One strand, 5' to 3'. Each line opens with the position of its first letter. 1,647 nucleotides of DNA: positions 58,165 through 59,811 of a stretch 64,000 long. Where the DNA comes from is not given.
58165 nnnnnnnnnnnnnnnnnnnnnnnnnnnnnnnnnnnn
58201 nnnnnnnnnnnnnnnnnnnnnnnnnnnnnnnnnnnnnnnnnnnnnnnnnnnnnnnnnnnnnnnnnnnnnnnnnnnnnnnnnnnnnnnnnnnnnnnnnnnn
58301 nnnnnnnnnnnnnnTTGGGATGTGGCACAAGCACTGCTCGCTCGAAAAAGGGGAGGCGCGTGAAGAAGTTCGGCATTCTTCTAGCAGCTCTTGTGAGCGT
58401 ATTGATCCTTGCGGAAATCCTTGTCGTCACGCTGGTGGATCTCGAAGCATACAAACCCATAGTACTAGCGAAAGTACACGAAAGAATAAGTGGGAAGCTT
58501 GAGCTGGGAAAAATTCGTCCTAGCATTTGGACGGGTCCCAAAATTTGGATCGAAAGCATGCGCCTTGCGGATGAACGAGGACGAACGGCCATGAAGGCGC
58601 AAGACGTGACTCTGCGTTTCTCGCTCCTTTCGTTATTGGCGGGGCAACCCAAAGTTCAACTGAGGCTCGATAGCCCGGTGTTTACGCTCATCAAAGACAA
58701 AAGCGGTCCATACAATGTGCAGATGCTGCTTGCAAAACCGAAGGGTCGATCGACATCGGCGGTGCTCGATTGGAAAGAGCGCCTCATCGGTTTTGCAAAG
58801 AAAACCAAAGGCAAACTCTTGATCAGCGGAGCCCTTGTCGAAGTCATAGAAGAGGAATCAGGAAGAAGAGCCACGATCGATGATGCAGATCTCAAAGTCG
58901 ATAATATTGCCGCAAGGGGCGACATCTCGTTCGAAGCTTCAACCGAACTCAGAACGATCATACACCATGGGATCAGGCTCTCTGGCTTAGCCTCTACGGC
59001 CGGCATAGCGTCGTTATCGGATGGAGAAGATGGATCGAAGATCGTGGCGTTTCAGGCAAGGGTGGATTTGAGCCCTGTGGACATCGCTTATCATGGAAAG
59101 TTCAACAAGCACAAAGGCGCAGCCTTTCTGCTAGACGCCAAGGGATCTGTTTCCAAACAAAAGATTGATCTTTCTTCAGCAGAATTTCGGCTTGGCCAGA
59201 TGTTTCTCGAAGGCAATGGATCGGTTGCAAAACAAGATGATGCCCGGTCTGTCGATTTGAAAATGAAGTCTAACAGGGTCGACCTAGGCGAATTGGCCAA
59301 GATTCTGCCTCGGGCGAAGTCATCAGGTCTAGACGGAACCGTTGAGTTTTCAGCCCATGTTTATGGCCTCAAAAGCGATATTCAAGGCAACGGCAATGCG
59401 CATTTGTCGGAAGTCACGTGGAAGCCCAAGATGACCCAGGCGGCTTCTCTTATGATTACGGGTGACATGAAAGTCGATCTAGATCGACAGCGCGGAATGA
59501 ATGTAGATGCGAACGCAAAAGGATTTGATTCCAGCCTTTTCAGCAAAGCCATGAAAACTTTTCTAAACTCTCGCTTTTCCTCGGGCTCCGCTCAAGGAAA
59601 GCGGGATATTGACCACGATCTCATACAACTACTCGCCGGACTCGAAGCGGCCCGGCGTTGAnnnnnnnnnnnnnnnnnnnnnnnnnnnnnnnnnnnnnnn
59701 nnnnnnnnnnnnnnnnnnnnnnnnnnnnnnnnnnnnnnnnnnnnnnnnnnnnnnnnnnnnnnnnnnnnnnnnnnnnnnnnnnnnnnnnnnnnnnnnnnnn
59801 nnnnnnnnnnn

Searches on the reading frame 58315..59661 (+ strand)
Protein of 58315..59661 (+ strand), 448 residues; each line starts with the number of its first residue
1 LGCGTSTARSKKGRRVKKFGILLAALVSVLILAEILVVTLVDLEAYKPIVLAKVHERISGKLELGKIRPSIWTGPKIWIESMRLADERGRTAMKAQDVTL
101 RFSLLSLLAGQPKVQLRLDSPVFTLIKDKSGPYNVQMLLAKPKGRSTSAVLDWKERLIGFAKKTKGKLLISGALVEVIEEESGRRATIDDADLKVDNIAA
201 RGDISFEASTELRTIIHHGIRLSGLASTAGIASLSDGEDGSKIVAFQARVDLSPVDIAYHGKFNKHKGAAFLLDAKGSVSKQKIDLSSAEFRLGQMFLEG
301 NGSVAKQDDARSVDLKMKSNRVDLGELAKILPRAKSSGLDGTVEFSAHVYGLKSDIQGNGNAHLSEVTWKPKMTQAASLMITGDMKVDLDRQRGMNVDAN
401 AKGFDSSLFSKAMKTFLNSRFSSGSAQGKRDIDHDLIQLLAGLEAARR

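Call 8: search_protein_families(library=pfam, proteins=[window:58315-59661:+])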
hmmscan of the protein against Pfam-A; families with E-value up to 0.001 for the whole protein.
window:58315-59661:+ (448 aa): 2 families
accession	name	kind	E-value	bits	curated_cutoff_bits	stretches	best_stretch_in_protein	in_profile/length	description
PF05359.17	DUF748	-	6.7e-10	38.1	50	1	9-200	7-189/1037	Domain of Unknown Function (DUF748)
PF05170.20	AsmA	-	9.7e-08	31.7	29.8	1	21-141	7-133/607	AsmA family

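Call 50: search_protein_families(library=ncbifam, proteins=[window:58315-59661:+], max_evalue=0.1)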
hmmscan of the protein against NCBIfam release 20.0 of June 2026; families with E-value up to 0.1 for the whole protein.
window:58315-59661:+ (448 aa): 3 families
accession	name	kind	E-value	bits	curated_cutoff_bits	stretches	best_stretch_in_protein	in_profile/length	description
TIGR04411.1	T2SS_GspN_Lepto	equivalog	8.2e-08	32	50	1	16-118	3-97/280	type II secretion system protein GspN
TIGR02099.1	TIGR02099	equivalog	1.7e-06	26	519.15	1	23-302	10-276/1260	YhdP family protein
TIGR04300.1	exosort_XrtM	exception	0.06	13.8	125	0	15-62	82-128/150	exosortase family protein XrtM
